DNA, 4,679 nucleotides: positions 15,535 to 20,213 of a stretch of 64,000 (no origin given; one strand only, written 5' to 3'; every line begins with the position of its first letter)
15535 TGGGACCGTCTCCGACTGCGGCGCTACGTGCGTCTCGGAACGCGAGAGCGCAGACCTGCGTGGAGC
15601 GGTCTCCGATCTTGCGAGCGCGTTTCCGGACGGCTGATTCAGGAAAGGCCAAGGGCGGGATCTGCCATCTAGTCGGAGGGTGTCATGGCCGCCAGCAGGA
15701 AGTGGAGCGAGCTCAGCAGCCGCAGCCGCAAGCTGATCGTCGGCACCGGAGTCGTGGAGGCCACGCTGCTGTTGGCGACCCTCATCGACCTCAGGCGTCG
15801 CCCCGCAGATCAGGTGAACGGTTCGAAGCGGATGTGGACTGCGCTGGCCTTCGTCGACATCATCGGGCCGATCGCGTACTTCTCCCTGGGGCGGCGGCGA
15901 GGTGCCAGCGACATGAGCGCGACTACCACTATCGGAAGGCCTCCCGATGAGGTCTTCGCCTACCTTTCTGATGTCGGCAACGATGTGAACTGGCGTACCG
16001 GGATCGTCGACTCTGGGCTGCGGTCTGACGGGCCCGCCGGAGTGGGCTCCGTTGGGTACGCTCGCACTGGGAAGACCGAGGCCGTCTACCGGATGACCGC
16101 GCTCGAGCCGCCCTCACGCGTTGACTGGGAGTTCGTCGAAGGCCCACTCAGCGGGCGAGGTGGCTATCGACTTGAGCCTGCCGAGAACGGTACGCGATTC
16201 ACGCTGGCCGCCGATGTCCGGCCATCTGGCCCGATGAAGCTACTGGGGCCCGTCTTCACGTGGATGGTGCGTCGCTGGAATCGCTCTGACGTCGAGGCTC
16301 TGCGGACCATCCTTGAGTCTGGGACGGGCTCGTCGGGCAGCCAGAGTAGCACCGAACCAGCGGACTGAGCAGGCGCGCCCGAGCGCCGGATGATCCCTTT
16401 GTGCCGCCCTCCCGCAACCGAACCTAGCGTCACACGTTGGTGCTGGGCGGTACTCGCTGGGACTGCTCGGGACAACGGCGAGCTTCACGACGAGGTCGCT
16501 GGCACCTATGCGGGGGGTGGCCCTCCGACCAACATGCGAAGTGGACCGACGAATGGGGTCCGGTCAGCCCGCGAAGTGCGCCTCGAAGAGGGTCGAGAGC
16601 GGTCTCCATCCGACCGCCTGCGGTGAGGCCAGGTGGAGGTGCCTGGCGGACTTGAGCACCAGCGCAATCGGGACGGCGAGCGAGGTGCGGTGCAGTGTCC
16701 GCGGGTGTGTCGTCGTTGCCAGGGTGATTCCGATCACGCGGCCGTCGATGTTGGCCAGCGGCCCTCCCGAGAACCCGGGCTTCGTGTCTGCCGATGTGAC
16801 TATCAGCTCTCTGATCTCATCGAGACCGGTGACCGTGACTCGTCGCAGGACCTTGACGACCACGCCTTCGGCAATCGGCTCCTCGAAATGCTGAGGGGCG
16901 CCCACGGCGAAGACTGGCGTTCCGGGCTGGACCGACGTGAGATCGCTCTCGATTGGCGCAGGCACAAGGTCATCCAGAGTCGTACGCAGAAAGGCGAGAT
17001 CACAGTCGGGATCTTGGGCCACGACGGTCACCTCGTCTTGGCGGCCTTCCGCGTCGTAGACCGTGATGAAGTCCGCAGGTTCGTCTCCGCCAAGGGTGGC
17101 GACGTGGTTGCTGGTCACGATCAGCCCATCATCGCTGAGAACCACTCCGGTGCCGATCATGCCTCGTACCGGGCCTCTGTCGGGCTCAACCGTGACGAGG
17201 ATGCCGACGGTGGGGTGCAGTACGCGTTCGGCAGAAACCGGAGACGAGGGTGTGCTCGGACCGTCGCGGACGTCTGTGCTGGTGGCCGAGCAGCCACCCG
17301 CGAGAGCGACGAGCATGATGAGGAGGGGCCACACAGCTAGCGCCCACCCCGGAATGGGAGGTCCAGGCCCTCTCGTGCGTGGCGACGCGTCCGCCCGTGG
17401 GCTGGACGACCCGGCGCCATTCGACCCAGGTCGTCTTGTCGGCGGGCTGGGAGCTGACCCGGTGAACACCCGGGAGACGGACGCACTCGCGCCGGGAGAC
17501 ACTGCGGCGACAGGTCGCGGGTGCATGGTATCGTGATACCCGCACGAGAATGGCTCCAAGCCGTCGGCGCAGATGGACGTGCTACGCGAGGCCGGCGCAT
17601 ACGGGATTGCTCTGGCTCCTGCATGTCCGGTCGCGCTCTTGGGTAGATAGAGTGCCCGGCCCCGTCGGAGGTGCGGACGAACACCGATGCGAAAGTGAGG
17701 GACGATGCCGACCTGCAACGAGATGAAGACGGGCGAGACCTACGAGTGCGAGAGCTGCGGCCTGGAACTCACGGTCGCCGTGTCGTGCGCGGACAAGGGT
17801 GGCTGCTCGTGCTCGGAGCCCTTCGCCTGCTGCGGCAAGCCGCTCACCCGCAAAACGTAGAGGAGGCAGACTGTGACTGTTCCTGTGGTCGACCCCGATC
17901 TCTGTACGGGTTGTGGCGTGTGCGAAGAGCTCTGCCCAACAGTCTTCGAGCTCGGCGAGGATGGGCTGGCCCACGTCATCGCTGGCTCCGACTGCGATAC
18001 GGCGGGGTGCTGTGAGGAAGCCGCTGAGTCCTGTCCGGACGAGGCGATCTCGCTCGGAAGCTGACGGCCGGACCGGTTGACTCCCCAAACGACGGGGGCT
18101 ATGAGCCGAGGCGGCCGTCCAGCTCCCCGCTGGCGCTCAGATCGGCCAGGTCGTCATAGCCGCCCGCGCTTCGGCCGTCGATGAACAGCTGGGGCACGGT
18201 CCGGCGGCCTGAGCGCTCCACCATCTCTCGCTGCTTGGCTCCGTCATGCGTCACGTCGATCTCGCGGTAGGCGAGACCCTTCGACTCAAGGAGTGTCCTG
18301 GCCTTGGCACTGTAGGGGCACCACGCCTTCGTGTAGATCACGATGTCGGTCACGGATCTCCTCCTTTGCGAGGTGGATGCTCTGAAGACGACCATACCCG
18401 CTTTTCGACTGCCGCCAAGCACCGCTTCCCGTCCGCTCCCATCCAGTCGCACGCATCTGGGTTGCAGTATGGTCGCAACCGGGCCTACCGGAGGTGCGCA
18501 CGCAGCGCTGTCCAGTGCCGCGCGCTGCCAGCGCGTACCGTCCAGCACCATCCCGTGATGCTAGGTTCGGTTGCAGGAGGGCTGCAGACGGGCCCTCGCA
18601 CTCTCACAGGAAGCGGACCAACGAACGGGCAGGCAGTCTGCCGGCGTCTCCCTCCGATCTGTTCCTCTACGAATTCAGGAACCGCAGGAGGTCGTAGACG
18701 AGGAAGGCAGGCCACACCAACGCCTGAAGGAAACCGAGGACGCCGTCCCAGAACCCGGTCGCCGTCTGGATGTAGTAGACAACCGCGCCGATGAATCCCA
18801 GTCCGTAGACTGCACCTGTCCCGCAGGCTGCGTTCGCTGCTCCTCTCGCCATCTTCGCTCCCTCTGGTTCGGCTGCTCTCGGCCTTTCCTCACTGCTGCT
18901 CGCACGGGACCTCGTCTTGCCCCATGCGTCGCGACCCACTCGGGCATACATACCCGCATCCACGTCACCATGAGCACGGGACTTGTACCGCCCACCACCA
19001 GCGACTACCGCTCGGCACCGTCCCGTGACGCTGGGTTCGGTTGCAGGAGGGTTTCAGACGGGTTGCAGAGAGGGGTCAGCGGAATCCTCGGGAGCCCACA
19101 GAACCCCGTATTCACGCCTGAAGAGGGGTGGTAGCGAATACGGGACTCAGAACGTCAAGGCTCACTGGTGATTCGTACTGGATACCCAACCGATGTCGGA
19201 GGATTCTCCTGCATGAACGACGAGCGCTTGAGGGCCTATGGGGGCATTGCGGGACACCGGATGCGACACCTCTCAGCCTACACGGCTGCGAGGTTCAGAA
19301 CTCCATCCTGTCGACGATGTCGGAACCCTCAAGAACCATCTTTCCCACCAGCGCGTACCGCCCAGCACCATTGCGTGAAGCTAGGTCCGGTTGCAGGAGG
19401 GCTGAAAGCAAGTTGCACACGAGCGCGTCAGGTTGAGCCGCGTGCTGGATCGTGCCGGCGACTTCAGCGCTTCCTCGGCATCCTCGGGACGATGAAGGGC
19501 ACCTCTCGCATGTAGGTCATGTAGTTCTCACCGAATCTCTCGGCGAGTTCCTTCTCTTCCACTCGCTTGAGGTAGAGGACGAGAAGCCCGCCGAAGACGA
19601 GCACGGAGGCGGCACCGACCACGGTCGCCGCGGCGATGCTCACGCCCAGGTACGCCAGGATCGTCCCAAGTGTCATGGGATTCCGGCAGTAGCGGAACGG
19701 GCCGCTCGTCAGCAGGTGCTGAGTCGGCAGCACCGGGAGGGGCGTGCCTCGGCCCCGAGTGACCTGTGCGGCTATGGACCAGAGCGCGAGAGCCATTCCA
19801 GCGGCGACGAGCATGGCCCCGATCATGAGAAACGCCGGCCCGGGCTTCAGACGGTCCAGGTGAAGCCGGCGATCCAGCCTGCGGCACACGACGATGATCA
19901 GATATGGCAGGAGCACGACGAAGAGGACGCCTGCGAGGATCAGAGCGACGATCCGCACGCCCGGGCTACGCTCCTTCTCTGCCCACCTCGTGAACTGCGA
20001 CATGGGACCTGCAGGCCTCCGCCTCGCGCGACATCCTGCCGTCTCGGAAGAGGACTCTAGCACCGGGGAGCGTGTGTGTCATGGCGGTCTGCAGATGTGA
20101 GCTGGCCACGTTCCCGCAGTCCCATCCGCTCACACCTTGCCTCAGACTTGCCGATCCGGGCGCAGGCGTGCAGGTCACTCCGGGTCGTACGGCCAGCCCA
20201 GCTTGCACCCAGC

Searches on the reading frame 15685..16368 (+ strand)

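Call 11: search_protein_families(library=pfam, proteins=[window:15685-16368:+], max_evalue=0.01)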
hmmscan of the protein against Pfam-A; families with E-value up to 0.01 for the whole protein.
window:15685-16368:+ (227 aa): 3 families
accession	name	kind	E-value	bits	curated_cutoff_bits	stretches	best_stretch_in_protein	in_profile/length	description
PF10604.15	Polyketide_cyc2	-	4.2e-17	63.2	27.4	1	77-208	4-139/142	Polyketide cyclase / dehydrase and lipid transport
PF03364.25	Polyketide_cyc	-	4.8e-06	27.3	23.4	1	83-206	1-125/126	Polyketide cyclase / dehydrase and lipid transport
PF13396.11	PLDc_N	-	0.00055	20.3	23.3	1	28-70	2-42/42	Phospholipase_D-nuclease N-terminal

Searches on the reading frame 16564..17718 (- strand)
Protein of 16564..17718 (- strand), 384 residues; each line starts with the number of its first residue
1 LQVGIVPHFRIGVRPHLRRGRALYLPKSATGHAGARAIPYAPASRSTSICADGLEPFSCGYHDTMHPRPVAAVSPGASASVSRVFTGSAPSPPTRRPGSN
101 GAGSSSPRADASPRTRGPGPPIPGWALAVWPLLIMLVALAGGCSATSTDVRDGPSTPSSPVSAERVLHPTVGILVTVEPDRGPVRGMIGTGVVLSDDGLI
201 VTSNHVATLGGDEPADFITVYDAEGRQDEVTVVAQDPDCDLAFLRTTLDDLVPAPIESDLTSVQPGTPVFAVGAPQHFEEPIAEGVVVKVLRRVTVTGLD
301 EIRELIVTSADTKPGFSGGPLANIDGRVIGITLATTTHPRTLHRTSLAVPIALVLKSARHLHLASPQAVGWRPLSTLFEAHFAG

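Call 11: search_protein_families(library=pfam, proteins=[window:16564-17718:-], max_evalue=0.01)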
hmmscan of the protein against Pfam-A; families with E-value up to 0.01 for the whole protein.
window:16564-17718:- (384 aa): 3 families
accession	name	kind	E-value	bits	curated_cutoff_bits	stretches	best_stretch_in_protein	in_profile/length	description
PF13365.12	Trypsin_2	-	3e-27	96.6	27.6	1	189-331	1-144/144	Trypsin-like peptidase domain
PF00089.32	Trypsin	-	2.7e-06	27.8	20.6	1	188-335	26-198/220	Trypsin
PF10459.15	Peptidase_S46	-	0.0032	16.6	22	0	186-207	46-67/698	Peptidase S46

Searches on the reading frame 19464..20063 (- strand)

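Call 11: search_protein_families(library=pfam, proteins=[window:19464-20063:-], max_evalue=0.01)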
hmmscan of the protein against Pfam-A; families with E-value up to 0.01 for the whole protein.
window:19464-20063:- (199 aa): 5 families
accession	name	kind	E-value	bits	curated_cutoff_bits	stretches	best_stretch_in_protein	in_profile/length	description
PF04191.18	PEMT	-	6.4e-14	52.7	25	1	80-179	4-104/105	Phospholipid methyltransferase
PF04140.19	ICMT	-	0.00024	21.9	24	1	106-172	24-90/95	Isoprenylcysteine carboxyl methyltransferase (ICMT) family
PF07332.16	Phage_holin_3_6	-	0.00024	21.6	28.4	0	29-103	28-96/116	Putative Actinobacterial Holin-X, holin superfamily III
PF19865.4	DUF6338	-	0.0047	17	26.5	1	26-106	29-111/205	Family of unknown function (DUF6338)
PF06966.17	DUF1295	-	0.006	16.5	20.4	1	116-186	154-233/235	Protein of unknown function (DUF1295)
